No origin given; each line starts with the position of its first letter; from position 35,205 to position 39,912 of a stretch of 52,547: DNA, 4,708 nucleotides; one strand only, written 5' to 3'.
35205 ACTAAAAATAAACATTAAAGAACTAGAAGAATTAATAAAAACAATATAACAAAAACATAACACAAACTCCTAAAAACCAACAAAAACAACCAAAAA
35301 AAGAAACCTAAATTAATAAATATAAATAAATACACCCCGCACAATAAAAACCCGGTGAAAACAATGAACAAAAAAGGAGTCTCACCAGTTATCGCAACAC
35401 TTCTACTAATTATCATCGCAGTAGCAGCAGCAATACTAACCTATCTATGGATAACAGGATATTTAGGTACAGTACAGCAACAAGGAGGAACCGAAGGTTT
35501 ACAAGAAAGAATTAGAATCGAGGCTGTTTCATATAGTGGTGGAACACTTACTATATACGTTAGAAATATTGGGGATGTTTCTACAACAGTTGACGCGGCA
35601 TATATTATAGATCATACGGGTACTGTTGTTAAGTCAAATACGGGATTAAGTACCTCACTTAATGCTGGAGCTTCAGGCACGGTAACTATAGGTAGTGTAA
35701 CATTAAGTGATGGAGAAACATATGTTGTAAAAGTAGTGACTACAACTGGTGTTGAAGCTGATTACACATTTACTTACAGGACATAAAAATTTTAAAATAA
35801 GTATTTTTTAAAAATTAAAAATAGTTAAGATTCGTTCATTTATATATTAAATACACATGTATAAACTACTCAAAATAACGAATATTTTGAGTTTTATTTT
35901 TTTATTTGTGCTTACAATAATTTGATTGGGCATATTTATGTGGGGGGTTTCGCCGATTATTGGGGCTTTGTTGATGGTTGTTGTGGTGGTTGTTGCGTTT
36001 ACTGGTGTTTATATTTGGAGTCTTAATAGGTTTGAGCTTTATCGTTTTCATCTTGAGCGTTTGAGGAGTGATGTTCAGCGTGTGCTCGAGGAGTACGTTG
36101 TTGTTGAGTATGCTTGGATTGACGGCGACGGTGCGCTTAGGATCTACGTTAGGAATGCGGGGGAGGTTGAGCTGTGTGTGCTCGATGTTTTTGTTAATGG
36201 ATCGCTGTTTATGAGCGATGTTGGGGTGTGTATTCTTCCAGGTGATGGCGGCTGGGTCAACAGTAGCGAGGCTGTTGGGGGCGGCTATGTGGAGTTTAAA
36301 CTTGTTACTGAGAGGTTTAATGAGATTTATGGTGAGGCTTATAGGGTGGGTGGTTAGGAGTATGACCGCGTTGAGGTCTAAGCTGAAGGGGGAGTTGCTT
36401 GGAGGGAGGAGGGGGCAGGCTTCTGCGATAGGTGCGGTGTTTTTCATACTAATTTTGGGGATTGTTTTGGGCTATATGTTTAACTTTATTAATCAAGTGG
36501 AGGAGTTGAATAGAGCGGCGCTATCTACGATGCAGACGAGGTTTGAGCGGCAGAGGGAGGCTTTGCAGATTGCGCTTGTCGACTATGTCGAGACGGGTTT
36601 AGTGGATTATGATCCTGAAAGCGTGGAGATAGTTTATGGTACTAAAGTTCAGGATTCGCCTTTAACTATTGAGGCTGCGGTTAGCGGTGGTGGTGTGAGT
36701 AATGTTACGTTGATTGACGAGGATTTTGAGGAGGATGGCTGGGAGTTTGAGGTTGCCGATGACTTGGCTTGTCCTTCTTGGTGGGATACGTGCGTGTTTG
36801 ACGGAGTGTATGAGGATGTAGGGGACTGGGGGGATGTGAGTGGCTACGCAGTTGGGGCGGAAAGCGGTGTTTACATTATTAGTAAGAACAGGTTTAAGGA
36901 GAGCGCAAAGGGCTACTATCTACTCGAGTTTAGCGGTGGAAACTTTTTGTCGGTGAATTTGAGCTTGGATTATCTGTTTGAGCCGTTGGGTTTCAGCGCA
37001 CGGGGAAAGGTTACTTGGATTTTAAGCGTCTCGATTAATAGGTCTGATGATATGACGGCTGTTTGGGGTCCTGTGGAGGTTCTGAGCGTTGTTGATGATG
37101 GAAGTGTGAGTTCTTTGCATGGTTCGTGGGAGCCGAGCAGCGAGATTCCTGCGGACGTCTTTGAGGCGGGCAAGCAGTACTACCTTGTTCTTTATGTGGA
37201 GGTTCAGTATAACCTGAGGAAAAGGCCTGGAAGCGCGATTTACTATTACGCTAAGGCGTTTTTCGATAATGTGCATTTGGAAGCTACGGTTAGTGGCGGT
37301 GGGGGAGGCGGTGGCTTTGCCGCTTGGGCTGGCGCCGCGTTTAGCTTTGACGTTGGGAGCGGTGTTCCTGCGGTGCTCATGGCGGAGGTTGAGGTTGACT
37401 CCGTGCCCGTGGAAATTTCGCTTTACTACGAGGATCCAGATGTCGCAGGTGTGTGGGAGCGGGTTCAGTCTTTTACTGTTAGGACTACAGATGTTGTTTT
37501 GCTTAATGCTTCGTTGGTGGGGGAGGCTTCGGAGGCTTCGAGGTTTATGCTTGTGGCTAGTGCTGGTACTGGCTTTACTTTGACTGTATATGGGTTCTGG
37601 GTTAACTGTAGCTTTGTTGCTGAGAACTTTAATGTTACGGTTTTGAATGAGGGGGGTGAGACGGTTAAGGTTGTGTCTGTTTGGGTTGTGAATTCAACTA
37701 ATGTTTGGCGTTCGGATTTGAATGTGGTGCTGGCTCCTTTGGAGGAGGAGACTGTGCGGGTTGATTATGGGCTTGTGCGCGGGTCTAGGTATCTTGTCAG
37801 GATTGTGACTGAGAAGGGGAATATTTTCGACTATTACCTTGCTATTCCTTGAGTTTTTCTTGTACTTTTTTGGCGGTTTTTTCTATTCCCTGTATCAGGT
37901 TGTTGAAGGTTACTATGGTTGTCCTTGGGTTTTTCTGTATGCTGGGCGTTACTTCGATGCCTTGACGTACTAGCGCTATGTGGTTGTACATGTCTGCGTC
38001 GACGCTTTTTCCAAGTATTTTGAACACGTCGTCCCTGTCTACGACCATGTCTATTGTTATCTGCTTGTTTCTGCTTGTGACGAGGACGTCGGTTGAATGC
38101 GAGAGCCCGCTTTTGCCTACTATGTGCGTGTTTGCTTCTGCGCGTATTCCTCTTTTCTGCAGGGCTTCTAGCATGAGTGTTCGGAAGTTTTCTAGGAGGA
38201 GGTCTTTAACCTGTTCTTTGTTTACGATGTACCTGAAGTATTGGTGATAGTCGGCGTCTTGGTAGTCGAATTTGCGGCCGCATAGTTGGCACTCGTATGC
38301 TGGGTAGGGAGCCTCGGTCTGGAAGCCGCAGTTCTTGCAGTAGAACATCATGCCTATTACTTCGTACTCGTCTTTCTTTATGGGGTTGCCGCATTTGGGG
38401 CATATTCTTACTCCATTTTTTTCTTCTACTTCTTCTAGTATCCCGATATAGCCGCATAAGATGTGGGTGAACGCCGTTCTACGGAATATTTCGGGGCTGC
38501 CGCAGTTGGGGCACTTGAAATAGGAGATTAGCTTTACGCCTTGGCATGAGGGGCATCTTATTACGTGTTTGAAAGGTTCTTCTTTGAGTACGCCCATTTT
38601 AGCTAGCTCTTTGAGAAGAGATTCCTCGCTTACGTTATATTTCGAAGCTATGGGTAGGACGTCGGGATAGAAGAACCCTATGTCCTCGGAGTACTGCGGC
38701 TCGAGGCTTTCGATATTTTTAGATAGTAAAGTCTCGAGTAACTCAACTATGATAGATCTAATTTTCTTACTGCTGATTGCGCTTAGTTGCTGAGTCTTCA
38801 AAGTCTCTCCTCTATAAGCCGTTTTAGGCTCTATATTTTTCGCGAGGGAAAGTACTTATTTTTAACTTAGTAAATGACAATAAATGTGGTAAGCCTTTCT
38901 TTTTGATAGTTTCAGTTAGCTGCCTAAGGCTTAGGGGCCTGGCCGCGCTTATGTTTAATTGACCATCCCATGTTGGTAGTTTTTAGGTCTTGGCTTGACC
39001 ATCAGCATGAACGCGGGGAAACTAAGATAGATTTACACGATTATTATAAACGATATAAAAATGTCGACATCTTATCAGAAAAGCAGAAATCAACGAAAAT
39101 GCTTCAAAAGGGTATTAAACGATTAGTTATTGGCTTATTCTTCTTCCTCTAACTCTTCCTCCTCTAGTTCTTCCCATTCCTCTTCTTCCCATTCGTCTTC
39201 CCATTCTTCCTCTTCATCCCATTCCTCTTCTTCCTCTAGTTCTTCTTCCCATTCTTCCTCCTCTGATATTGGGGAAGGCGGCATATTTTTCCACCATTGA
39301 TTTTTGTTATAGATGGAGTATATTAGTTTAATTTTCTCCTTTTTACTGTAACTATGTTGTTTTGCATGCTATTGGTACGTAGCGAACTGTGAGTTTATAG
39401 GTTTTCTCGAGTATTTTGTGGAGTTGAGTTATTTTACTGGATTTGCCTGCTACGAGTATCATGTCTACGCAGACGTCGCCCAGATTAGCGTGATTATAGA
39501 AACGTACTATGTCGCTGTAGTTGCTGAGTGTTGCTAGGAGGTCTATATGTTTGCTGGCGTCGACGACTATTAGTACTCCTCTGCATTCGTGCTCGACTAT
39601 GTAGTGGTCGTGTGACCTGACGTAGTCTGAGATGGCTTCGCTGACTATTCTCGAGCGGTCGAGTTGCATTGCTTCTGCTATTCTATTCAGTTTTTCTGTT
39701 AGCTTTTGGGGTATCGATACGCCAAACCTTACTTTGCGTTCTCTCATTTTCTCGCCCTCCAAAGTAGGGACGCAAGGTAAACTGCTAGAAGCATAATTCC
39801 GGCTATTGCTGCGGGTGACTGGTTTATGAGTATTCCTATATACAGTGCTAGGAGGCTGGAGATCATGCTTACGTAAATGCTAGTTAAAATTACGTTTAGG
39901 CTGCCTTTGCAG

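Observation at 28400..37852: Extreme orientation-independent A+C vs G+T strand asymmetry that flips polarity inside the pilin gene (about 35.45-35.52 kb)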

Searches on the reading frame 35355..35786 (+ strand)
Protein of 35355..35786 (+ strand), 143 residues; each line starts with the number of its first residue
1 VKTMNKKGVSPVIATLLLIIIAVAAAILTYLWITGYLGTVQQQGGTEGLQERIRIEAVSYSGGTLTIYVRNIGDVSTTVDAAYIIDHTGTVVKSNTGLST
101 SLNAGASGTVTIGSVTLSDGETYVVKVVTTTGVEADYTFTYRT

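Call 6: search_protein_families(library=pfam, proteins=[window:35355-35786:+], max_evalue=0.01)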
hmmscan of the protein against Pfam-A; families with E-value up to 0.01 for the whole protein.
window:35355-35786:+ (143 aa): 0 families

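Call 83: search_protein_families(library=ncbifam, proteins=[window:35364-35786:+], max_evalue=0.01)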
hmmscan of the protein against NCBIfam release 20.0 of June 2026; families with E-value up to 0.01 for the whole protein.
window:35364-35786:+ (140 aa): 5 families
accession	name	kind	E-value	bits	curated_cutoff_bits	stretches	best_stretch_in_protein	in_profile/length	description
NF046073.1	UpsA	equivalog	1.2e-09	38.4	130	1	3-136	1-130/136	pilin subunit UpsA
TIGR02537.2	arch_flag_Nterm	domain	1.3e-07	31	20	1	2-33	1-32/33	archaellin/type IV pilin N-terminal domain-containing protein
NF053671.1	bindosome_BasC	exception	0.00015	21.7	260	1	2-127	5-124/140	bindosome assembly system protein BasC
NF046074.1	UpsB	equivalog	0.001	19.2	70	1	4-84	1-85/126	pilin subunit UpsB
NF041112.1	chap_CsgH_alph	subfamily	0.0058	16.7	35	1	51-129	3-82/91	curli-like amyloid fiber formation chaperone CsgH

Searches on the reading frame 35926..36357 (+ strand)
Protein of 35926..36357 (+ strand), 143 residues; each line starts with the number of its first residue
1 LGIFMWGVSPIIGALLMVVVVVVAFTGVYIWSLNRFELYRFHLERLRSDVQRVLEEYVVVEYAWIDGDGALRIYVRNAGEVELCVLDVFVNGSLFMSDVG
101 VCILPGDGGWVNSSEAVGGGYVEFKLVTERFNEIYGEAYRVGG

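Call 6: search_protein_families(library=pfam, proteins=[window:35926-36357:+], max_evalue=0.01)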
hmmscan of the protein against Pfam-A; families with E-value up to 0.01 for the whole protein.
window:35926-36357:+ (143 aa): 1 family
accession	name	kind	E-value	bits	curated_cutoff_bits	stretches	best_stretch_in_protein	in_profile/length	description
PF07790.16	Pilin_N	-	0.00048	21.4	25.2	1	7-26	2-21/78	Archaeal Type IV pilin, N-terminal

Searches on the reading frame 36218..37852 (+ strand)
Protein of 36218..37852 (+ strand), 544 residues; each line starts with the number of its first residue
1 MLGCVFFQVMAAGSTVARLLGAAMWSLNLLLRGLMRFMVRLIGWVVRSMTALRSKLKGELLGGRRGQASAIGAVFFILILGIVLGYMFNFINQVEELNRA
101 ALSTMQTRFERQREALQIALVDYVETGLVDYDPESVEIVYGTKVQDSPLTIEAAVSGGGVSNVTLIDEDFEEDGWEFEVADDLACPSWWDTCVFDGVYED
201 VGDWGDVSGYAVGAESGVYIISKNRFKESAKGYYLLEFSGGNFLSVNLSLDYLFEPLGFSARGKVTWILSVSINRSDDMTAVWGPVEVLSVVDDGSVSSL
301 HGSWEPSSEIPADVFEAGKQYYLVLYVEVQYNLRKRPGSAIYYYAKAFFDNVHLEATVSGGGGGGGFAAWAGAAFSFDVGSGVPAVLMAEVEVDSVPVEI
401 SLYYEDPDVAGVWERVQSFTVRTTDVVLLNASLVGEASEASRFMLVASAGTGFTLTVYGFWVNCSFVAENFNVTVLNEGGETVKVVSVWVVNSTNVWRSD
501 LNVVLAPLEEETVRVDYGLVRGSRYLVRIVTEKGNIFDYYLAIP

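Call 6: search_protein_families(library=pfam, proteins=[window:36218-37852:+], max_evalue=0.01)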
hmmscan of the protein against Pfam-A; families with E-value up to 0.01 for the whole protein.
window:36218-37852:+ (544 aa): 0 families

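Call 41: search_protein_families(library=phrogs, proteins=[window:36218-37852:+], max_evalue=0.01)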
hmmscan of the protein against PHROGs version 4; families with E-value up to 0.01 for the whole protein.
window:36218-37852:+ (544 aa): 0 families

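Call 70: find_related_loci(query=window:36350-37852:+, collection=viral_contigs, flank=10000)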
Query window:36350-37852:+ (500 aa) in viral_contigs; peptide patterns used: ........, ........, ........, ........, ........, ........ (x = any residue, [..] = any of these).
1 stretches matched a pattern, but none encodes a relative of the query by tblastn (E <= 1e-3).

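Call 83: search_protein_families(library=ncbifam, proteins=[window:36350-37852:+], max_evalue=0.01)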
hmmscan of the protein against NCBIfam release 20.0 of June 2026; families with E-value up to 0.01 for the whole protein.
window:36350-37852:+ (500 aa): 1 family
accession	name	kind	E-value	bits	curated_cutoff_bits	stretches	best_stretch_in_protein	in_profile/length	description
NF053670.1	bindosome_BasB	exception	6.1e-05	23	230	0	21-92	2-70/129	bindosome assembly system protein BasB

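Call 84: search_protein_families(library=padloc, proteins=[window:36350-37852:+], max_evalue=0.001)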
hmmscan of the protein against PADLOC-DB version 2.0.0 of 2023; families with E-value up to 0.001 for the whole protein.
window:36350-37852:+ (500 aa): 0 families

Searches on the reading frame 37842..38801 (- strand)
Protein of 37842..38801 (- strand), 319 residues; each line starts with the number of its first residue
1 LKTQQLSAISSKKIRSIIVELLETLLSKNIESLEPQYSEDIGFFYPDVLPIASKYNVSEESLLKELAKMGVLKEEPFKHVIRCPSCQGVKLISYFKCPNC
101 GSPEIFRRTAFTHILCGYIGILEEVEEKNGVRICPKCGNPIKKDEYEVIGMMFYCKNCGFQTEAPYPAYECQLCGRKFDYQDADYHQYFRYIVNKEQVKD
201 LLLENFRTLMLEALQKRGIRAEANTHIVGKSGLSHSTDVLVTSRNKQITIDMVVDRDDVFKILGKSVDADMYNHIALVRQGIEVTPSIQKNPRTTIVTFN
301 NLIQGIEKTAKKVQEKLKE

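Call 6: search_protein_families(library=pfam, proteins=[window:37842-38801:-], max_evalue=0.01)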
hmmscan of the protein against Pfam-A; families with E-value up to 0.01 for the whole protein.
window:37842-38801:- (319 aa): 6 families
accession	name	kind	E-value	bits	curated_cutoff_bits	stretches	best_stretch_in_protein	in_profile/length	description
PF18551.6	TackOD1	-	2.5e-25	89.5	32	1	16-191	8-186/188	Thaumarchaeal output domain 1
PF08271.17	Zn_Ribbon_TF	-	2.1e-06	27.6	29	1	95-143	1-31/43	TFIIB zinc-binding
PF07282.18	Cas12f1-like_TNB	-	9.8e-06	26.1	26.3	1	122-163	19-51/60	Cas12f1-like, TNB domain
PF01155.25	HypA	-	0.00021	21.7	28.9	0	67-105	57-97/112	Hydrogenase/urease nickel incorporation, metallochaperone, hypA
PF08274.17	Zn_Ribbon_YjdM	-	0.00053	20.4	30.8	0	96-139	4-27/30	PhnA Zinc-Ribbon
PF21039.3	CEP104_ZnF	-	0.0024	18.5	27.4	0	121-187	47-109/112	Centrosomal protein CEP104, ZnF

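Call 43: find_related_loci(query=window:37842-38801:-, collection=metagenome_contigs, flank=10000)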
Query window:37842-38801:- (319 aa) in metagenome_contigs; peptide patterns used: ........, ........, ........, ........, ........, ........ (x = any residue, [..] = any of these).
51 stretches matched a pattern; 7 encode a relative of the query (tblastn E <= 1e-3); 7 distinct loci.
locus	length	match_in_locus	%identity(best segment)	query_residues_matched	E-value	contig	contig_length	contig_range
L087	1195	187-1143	97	1-319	0e+0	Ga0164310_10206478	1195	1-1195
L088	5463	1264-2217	84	1-318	0e+0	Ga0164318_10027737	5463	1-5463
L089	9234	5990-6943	84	1-318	0e+0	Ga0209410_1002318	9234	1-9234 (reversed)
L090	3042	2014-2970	82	1-319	0e+0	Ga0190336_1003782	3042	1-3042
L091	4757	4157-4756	83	1-200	4e-117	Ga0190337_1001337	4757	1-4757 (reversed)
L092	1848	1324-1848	96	1-175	3e-121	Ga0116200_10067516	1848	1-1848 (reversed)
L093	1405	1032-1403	98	1-124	8e-83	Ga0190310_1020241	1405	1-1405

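Call 84: search_protein_families(library=padloc, proteins=[window:37842-38801:-], max_evalue=0.001)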
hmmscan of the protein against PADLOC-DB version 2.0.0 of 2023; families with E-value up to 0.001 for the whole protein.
window:37842-38801:- (319 aa): 0 families

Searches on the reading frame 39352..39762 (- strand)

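Call 6: search_protein_families(library=pfam, proteins=[window:39352-39762:-], max_evalue=0.01)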
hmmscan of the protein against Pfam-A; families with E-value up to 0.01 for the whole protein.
window:39352-39762:- (136 aa): 3 families
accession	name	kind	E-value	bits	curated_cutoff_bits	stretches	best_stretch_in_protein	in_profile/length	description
PF12651.13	RHH_3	-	1.5e-07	31.7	21.6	1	9-51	1-43/44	Ribbon-helix-helix domain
PF01402.27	RHH_1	-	2.2e-05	24.6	20.5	1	12-48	1-37/39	Ribbon-helix-helix protein, copG family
PF08753.17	NikR_C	-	0.0083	16.8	22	0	80-118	24-63/77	NikR C terminal nickel binding domain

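Call 84: search_protein_families(library=padloc, proteins=[window:39352-39762:-], max_evalue=0.001)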
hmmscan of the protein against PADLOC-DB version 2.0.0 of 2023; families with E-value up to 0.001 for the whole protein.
window:39352-39762:- (136 aa): 0 families
